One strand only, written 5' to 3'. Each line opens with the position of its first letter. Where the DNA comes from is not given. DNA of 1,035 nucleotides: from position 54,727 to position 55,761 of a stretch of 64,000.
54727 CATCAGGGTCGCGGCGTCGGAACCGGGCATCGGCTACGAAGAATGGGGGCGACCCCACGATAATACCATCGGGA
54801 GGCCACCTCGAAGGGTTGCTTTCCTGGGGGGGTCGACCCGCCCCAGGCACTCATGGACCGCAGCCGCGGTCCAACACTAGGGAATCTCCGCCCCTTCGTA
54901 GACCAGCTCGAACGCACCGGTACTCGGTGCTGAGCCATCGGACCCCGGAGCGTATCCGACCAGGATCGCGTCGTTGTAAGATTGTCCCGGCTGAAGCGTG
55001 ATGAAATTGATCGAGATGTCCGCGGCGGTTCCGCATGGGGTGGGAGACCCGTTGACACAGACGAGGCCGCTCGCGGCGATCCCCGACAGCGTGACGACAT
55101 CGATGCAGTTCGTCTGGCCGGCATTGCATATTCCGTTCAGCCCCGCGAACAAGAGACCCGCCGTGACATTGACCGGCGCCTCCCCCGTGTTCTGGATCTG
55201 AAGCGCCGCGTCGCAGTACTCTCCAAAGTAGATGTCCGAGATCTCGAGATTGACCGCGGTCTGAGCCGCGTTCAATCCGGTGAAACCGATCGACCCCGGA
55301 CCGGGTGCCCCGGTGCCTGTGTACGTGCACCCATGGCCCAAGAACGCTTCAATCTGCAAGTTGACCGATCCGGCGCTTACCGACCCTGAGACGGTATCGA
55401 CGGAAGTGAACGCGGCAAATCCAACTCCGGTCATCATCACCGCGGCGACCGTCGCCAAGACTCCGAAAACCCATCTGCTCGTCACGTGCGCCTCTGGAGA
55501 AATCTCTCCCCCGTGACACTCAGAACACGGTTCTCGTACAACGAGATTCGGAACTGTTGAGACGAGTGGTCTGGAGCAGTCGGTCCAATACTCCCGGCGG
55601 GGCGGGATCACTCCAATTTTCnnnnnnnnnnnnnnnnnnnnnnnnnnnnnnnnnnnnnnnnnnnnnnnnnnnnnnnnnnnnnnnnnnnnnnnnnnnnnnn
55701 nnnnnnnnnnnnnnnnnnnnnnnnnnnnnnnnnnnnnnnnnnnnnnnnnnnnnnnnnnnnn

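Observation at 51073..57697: Co-oriented five-gene surface cluster facing the giant ORF: candidate cell-surface assembly locus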

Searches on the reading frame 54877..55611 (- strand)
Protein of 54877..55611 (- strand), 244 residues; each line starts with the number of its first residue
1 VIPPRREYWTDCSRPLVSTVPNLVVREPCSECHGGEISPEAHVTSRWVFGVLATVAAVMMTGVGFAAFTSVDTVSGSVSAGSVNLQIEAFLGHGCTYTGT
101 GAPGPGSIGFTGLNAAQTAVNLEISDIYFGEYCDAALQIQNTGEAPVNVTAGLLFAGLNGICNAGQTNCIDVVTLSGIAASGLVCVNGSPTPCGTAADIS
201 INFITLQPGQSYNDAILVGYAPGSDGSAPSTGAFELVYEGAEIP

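Call 3: search_protein_families(library=pfam, proteins=[window:54877-55611:-], max_evalue=1)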
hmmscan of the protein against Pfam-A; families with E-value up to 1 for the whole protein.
window:54877-55611:- (244 aa): 0 families

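Call 4: search_protein_families(library=ncbifam, proteins=[window:54877-55611:-], max_evalue=1)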
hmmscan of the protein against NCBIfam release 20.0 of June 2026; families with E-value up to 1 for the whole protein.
window:54877-55611:- (244 aa): 1 family
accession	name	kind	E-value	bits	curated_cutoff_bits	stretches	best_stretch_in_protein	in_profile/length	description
TIGR04088.1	cognate_SipW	domain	0.04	14.1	19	1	53-83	2-34/34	SipW-dependent-type signal peptide-containing protein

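Call 9: find_homologous_proteins(query=window:54877-55485:-, max_evalue=0.001)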
Query window:54877-55485:- (202 aa): 5 proteins with E <= 0.001 among 1461 candidates.
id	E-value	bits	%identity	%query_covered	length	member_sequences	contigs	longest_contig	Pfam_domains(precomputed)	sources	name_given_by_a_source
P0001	1.9e-124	431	100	100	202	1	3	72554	-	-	-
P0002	1.8e-77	278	64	100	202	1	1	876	-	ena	-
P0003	2.3e-69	251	60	100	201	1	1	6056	-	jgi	jgi:hypothetical protein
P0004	3.5e-66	241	58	100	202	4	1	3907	-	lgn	-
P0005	3.9e-41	159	79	53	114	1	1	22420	-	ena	-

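Call 11: find_encoding_contigs(protein=P0005, flank=10000)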
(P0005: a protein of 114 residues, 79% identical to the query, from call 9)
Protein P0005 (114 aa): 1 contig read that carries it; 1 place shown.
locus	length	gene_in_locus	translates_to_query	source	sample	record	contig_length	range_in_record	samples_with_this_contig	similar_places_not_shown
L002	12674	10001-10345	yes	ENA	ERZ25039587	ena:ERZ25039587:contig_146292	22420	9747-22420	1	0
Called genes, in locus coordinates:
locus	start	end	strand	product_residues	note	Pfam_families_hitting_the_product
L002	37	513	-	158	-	-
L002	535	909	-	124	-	-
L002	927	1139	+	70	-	-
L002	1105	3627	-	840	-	-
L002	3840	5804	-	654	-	-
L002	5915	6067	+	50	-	-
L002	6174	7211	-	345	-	-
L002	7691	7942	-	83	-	-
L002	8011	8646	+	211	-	-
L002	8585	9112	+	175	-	-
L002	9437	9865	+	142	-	-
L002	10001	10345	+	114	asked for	-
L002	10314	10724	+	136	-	-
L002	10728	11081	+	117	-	-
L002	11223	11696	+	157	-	-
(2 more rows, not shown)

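Call 12: find_encoding_contigs(protein=P0003, flank=10000)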
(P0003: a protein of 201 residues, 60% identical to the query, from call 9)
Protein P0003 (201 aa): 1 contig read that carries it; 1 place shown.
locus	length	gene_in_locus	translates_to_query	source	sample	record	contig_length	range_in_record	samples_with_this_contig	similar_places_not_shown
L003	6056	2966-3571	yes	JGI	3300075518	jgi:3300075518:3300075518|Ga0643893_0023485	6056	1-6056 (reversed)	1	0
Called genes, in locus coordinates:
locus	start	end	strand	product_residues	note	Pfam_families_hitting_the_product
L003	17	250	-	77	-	-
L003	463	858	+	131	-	PF00903:Glyoxalase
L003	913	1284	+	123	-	-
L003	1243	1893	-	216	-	-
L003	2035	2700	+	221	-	-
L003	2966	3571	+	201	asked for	-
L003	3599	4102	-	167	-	PF07883:Cupin_2, PF02311:AraC_binding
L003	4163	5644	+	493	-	-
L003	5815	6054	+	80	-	?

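Call 13: find_encoding_contigs(protein=P0004, flank=10000)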
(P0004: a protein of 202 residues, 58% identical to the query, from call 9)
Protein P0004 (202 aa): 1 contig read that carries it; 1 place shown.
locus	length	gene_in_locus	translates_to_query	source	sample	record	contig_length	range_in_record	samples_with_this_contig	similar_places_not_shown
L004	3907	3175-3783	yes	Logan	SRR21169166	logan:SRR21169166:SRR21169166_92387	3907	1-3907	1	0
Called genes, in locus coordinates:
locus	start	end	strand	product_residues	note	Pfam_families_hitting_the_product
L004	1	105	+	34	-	?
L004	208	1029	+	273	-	PF00398:RrnaAD (weak), PF08241:Methyltransf_11, PF08242:Methyltransf_12, PF13649:Methyltransf_25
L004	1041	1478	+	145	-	-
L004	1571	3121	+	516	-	PF04185:Phosphoesterase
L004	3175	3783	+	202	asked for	-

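Call 27: predict_structure(alignment_id=A2)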
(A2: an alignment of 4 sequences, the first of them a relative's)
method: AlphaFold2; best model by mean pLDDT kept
length: 202 residues; sequences in the alignment: 4
mean_pLDDT: 52.6   pTM: 0.49
mean pLDDT of the five models: 52.6, 45.7, 42.5, 41.5, 33.3
residues with pLDDT >= 90: 0; 70-90: 24; 50-70: 80; < 50: 98
segments of 3 or more residues with pLDDT < 50: 1-8, 10-31, 54-68, 84-89, 114-125, 131-140, 144-156, 179-181, 183-189
pLDDT, mean of each block of 10 residues (from residue 1): 43 38 35 57 63 39 43 56 50 69 74 47 50 42 46 47 78 59 48 65 66
secondary structure, 60 per line:
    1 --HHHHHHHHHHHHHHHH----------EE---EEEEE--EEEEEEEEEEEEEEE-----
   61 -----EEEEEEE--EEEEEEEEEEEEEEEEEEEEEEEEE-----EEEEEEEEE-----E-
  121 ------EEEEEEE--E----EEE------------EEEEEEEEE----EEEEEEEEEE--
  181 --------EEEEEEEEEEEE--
elements in order: H3-18 E34-38 E41-55 E66-72 E75-99 E105-113 E127-133 E141-143 E156-164 E169-178 E189-200

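Call 28: search_protein_representatives(alignment_id=A2)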
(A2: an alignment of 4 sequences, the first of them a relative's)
Query: 4 sequences, 202 profile positions. Proteins with E-value up to 0.001 (for the whole library): 58; up to 1e-10: 19; up to 1e-30: 6. The best 58 are listed.
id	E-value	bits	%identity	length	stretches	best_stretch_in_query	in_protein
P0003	1.2e-101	354.7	-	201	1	1-202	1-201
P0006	1.9e-48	181.1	-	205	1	1-199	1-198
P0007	3.7e-43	163.8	-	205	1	1-198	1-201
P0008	3.6e-36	141.0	-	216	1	1-199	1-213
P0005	3.8e-34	134.4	-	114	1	1-107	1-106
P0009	4.5e-31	124.3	-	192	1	1-199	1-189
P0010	4.4e-29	117.9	-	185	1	1-199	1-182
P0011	2.5e-22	95.8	-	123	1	79-198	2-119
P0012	4.1e-22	95.1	-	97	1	108-201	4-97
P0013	4.5e-20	88.5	-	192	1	3-199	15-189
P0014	4.8e-20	88.3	-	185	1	1-197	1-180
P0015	3.8e-19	85.4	-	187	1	3-199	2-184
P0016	1.5e-18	83.4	-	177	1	1-199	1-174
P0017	1.8e-18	83.2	-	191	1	11-199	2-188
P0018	1.2e-14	70.7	-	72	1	1-73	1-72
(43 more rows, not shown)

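Call 30: search_protein_families(library=pfam, alignment_id=A3, max_evalue=0.1)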
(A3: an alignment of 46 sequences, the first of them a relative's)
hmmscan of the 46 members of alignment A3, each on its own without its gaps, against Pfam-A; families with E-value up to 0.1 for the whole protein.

A. member 1, P0001 (202 aa): 0 families

B. families by the number of members that match (of 46 scanned): 13 families
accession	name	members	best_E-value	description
PF12389.13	Peptidase_M73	17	0.00024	Camelysin metallo-endopeptidase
PF07705.17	CARDB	3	0.0016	CARDB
PF10836.13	DUF2574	2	0.0053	Protein of unknown function (DUF2574)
PF25564.1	DUF7933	1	0.0081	Domain of unknown function (DUF7933)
PF00345.26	PapD_N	1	0.014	Pili and flagellar-assembly chaperone, PapD N-terminal domain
PF12399.14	BCA_ABC_TP_C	1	0.023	Branched-chain amino acid ATP-binding cassette transporter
PF13786.12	DUF4179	1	0.024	Domain of unknown function (DUF4179)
PF17259.7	DUF5325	1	0.026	Family of unknown function (DUF5325)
PF15579.11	Imm52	1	0.034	Immunity protein 52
PF00288.32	GHMP_kinases_N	1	0.039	GHMP kinases N terminal domain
PF14155.11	DUF4307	1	0.055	Domain of unknown function (DUF4307)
PF00967.23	Barwin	1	0.075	Barwin family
PF05887.16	Trypan_PARP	1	0.09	Procyclic acidic repetitive protein (PARP)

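Call 32: search_solved_structures(query=A3, max_evalue=10, show_alignments=2)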
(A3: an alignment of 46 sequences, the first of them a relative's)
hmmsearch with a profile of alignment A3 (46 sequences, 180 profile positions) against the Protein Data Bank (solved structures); distinct sequences matched with E-value up to 10: 23.
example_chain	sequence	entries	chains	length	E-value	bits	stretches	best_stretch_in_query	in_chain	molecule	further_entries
9sj2_C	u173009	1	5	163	5.1e-10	43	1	26-161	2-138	AbpX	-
9rhp_A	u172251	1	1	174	4.6e-08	36.6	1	39-161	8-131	Archaeal bundling protein X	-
3mwq_A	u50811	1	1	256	0.015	18.6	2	105-157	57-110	Ribonuclease pancreatic, LINKER, Ribonuclease pancreatic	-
3mx8_A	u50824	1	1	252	0.018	18.4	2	105-156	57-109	Ribonuclease pancreatic, LINKER, Ribonuclease pancreatic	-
1nwo_A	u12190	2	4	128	0.045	17.1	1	64-156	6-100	AZURIN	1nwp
2wnx_A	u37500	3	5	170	0.068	16.5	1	84-178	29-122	GLYCOSIDE HYDROLASE, FAMILY 9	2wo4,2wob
5of1_A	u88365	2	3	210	0.1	15.9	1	61-98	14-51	Spore coat-associated protein N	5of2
8aur_A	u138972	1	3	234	0.12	15.7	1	60-98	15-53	Major biofilm matrix component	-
5l6y_L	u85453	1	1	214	0.13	15.6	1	63-103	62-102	tralokiumab FAb digest VL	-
8blq_C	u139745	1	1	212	0.14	15.5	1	62-103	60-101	RefAb, light chain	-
7ptb_A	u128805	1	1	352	0.15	15.4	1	64-102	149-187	Centrosomal protein of 192 kDa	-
3mwr_A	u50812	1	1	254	0.17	15.2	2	105-156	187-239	Ribonuclease pancreatic, LINKER, Ribonuclease pancreatic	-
9iqp_B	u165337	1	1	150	0.22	14.8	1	36-88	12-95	Nanobody 1p1B10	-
9fh8_A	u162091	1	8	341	0.32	14.3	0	66-105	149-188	Centrosomal protein 192 (CEP192)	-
6tej_C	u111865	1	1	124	0.4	14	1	60-97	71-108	Syb_NL5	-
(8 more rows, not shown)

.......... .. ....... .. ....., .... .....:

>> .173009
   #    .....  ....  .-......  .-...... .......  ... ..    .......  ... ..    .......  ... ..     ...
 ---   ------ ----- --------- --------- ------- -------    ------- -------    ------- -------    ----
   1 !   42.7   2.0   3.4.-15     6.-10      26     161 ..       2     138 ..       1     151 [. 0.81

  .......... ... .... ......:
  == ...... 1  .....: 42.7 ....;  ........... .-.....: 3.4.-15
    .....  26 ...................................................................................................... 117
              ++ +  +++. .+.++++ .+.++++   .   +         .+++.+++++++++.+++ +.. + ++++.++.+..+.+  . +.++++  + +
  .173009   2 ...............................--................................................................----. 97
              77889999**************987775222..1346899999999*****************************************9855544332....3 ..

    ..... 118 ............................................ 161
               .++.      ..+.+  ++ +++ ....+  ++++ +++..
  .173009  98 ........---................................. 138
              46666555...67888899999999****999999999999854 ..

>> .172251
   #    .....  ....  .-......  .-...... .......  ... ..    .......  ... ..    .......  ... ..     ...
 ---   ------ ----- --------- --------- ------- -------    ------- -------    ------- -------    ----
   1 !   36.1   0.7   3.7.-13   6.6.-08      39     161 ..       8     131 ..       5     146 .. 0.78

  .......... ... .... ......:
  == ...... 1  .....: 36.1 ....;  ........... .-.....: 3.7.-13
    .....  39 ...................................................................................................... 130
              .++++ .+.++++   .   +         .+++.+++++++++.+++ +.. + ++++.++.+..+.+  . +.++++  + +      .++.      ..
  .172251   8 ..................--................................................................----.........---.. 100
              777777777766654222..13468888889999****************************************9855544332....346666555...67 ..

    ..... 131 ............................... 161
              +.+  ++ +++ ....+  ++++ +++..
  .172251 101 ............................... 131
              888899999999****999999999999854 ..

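Call 39: find_related_loci(query=A4, collection=genome_contigs, flank=10000)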
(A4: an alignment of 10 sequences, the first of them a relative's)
Query A4 (202 aa) in genome_contigs; peptide patterns used: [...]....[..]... (x = any residue, [..] = any of these).
101 stretches matched a pattern; 13 encode a relative of the query (tblastn E <= 1e-3); 13 distinct loci.
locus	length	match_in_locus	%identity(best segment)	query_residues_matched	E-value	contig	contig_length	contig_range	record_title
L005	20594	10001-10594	48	1-199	7e-48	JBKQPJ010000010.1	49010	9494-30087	MAG: Thermoplasmata archaeon isolate MGr1A1B1C__bin_125 MGr1A1B1C_000000134510, whole genome shotgun sequence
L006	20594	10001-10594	44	1-199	3e-45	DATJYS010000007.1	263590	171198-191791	MAG TPA_asm: Thermoplasmata archaeon isolate SMAG_U15158 k141_4007500, whole genome shotgun sequence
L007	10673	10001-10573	45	1-197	6e-42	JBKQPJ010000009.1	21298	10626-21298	MAG: Thermoplasmata archaeon isolate MGr1A1B1C__bin_125 MGr1A1B1C_000000128708, whole genome shotgun sequence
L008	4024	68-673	42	1-199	4e-40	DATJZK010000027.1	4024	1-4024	MAG TPA_asm: Thermoplasmata archaeon isolate SMAG_U15176 k141_424918, whole genome shotgun sequence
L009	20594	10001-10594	42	1-200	1e-38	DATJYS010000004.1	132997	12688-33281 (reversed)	MAG TPA_asm: Thermoplasmata archaeon isolate SMAG_U15158 k141_3868601, whole genome shotgun sequence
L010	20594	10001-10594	44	1-199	6e-38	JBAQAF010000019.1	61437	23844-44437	MAG: Thermoplasmata archaeon isolate MFD00144_ilm_asm_bin23 k127_10040, whole genome shotgun sequence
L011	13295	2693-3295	43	1-199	2e-33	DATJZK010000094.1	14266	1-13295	MAG TPA_asm: Thermoplasmata archaeon isolate SMAG_U15176 k141_3495101, whole genome shotgun sequence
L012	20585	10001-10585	42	1-196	2e-33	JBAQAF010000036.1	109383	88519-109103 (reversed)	MAG: Thermoplasmata archaeon isolate MFD00144_ilm_asm_bin23 k127_109917, whole genome shotgun sequence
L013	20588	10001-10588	43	1-196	1e-40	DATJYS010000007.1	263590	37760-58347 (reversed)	MAG TPA_asm: Thermoplasmata archaeon isolate SMAG_U15158 k141_4007500, whole genome shotgun sequence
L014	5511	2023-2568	32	1-199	2e-19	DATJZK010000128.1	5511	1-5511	MAG TPA_asm: Thermoplasmata archaeon isolate SMAG_U15176 k141_5045067, whole genome shotgun sequence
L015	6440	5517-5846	31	1-108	5e-13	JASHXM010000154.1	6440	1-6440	MAG: Thermoplasmata archaeon isolate JOPF257 JOPF_A14C_contig_150055, whole genome shotgun sequence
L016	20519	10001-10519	29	1-196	9e-13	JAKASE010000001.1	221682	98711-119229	MAG: Thermoplasmata archaeon isolate YP1.bin27 NODE_53_length_221682_cov_16.343287, whole genome shotgun sequence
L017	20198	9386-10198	31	1-196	2e-11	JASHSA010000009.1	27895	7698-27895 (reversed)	MAG: Thermoplasmata archaeon isolate JOPF115 JOPF_A10C_contig_10492, whole genome shotgun sequence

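Call 42: search_protein_families(library=pfam, proteins=[L016:6999-8558:+, L016:8384-9853:+, L017:6498-7862:+, L017:7859-9184:+, L006:8120-9148:+, L006:9231-9749:-, L010:12633-16976:+, L006:11019-11543:-, L010:11105-12013:-], max_evalue=0.01)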
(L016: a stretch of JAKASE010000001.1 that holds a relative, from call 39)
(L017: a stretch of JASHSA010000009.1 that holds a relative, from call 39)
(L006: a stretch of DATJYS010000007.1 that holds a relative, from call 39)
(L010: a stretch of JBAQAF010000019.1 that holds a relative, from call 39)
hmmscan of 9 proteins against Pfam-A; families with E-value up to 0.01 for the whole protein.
L016:6999-8558:+ (519 aa): 2 families
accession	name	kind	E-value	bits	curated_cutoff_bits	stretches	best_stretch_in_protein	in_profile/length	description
PF02517.21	Rce1-like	-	8.6e-08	32.8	22.4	1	187-285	4-87/93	Type II CAAX prenyl endopeptidase Rce1-like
PF00717.28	Peptidase_S24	-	0.00072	19.7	23.3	1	388-419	36-67/116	Peptidase S24-like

L016:8384-9853:+ (489 aa): 1 family
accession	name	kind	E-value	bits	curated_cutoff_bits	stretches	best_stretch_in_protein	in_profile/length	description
PF17231.7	DUF5305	-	9.7e-09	35.4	29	1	290-385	125-217/217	Family of unknown function (DUF5305)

L017:6498-7862:+ (454 aa): 1 family
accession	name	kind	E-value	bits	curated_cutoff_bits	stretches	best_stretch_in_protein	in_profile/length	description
PF02517.21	Rce1-like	-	3.8e-08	33.9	22.4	1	117-213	5-86/93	Type II CAAX prenyl endopeptidase Rce1-like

L017:7859-9184:+ (441 aa): 1 family
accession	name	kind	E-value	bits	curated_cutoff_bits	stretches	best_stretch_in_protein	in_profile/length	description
PF17231.7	DUF5305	-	5.3e-07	29.7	29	1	213-328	108-217/217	Family of unknown function (DUF5305)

L006:8120-9148:+ (342 aa): 0 families

L006:9231-9749:- (172 aa): 0 families

L010:12633-16976:+ (1447 aa): 4 families
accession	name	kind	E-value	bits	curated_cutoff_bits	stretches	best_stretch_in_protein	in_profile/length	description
PF24681.1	Kelch_KLHDC2_KLHL20_DRC7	-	1.3e-22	80.6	50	2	138-330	48-221/221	KLHDC2/KLHL20/DRC7 Kelch-repeats domain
PF13418.12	Kelch_4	-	1.7e-15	57.1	21.6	2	259-303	1-45/49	Galactose oxidase, central domain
PF24981.1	Beta-prop_ATRN-LZTR1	-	3.5e-12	46.6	50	1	124-371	25-257/289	Attractin/LZTR1 beta-propeller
PF13415.12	Kelch_3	-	1.1e-11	45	22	2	152-204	1-43/48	Galactose oxidase, central domain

L006:11019-11543:- (174 aa): 0 families

L010:11105-12013:- (302 aa): 0 families

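Call 43: predict_structure(alignment_id=A3)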
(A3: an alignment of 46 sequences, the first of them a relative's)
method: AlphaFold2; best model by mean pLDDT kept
length: 202 residues; sequences in the alignment: 46
mean_pLDDT: 92.1   pTM: 0.78
mean pLDDT of the five models: 92.1, 91.2, 90.7, 90.0, 88.7
residues with pLDDT >= 90: 161; 70-90: 25; 50-70: 16; < 50: 0
segments of 3 or more residues with pLDDT < 50: none
pLDDT, mean of each block of 10 residues (from residue 1): 76 76 60 77 97 97 98 97 97 98 97 96 97 98 95 97 98 98 97 97 85
secondary structure, 60 per line:
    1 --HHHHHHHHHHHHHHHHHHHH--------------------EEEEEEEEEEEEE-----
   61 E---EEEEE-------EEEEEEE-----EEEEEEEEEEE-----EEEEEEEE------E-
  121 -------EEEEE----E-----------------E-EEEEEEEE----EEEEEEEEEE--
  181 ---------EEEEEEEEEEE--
elements in order: H3-22 E43-55 E65-69 E77-83 E89-99 E105-112 E128-132 E157-164 E169-178 E190-200

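Call 49: fold_search(model_id=the predicted structure, library=pdb)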
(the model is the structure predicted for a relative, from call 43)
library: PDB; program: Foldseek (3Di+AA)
matches with E <= 10: 727; with E <= 0.001: 0
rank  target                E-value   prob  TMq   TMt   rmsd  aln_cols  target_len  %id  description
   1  8aur_A                5.4e-03  0.94  0.37  0.33  10.2       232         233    8  Cryo-EM structure of a TasA fibre (released 2022-11-30)
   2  6sgf_C                1.5e-02  0.57  0.24  0.32   9.1       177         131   11  Molecular insight into a new low affinity xylan binding module CBM86, from the xylanolytic gut symbiont Roseburia inte (released 2019-11-20)
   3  5w6h_A                1.5e-02  0.30  0.22  0.10  11.7       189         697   13  Crystal structure of Bacteriophage CBA120 tailspike protein 4 enzymatically active domain (TSP4dN, orf213) (released 2018-10-24)
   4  6sgf_A                2.1e-02  0.47  0.24  0.32  10.5       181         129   10  Molecular insight into a new low affinity xylan binding module CBM86, from the xylanolytic gut symbiont Roseburia inte (released 2019-11-20)
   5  2o1q_A                3.8e-02  0.15  0.17  0.21  15.8       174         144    9  CRYSTAL STRUCTURE OF A PUTATIVE ACETYLACETONE DIOXYGENASE (MPE_A3659) FROM METHYLIBIUM PETROLEIPHILUM PM1 AT 1.50 A RE (released 2007-01-23)
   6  9lxr_B                4.0e-02  0.30  0.23  0.16  12.6       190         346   11  A Cryo-EM structure of LA-PTH-PTH1R-Beta-arrestin1 complex (state 1 conformation) (released 2025-09-10)
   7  8as4_B                4.0e-02  0.20  0.20  0.14  12.6       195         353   10  Crystal structure of human beta-arrestin-1 (released 2023-06-07)
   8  4lr4_C                4.2e-02  0.33  0.26  0.18  12.6       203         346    8  Crystal structure of a putative secreted protein (EUBREC_3654) from Eubacterium rectale at 2.43 A resolution (released 2013-09-18)
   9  6kl7_B                5.0e-02  0.20  0.21  0.15  12.3       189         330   10  Beta-arrestin 1 mutant S13D/T275D (released 2020-01-29)
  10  3me0_B                5.3e-02  0.77  0.33  0.48   9.5       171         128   10  Structure of the E. coli chaperone PAPD in complex with the pilin domain of the PapGII adhesin (released 2011-04-27)
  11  3zyz                  5.6e-02  0.33  0.25  0.09  13.4       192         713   10  Crystal structure of a glycoside hydrolase family 3 beta-glucosidase, Bgl1 from Hypocrea jecorina at 2.1A resolution. (released 2012-12-12)
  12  8as4_A                5.6e-02  0.18  0.21  0.14  12.5       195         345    9  Crystal structure of human beta-arrestin-1 (released 2023-06-07)
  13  8til_A                5.9e-02  0.28  0.24  0.19  11.5       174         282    7  Human ACKR3 phosphorylated by GRK5 in complex with Arrestin3 reconstructed without receptor/micelle (released 2025-01-22)
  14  7mor_A                6.6e-02  0.25  0.22  0.14  10.8       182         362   10  CRYSTAL STRUCTURE OF NATIVE BOVINE ARRESTIN 1 IN COMPLEX WITH 5-METHYLENEBIPHOSPHONATE INOSITOL PENTAKISPHAOPHATE (5-P (released 2021-10-13)
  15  1g4m_B                6.6e-02  0.16  0.21  0.14  12.4       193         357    9  CRYSTAL STRUCTURE OF BOVINE BETA-ARRESTIN 1 (released 2001-10-03)
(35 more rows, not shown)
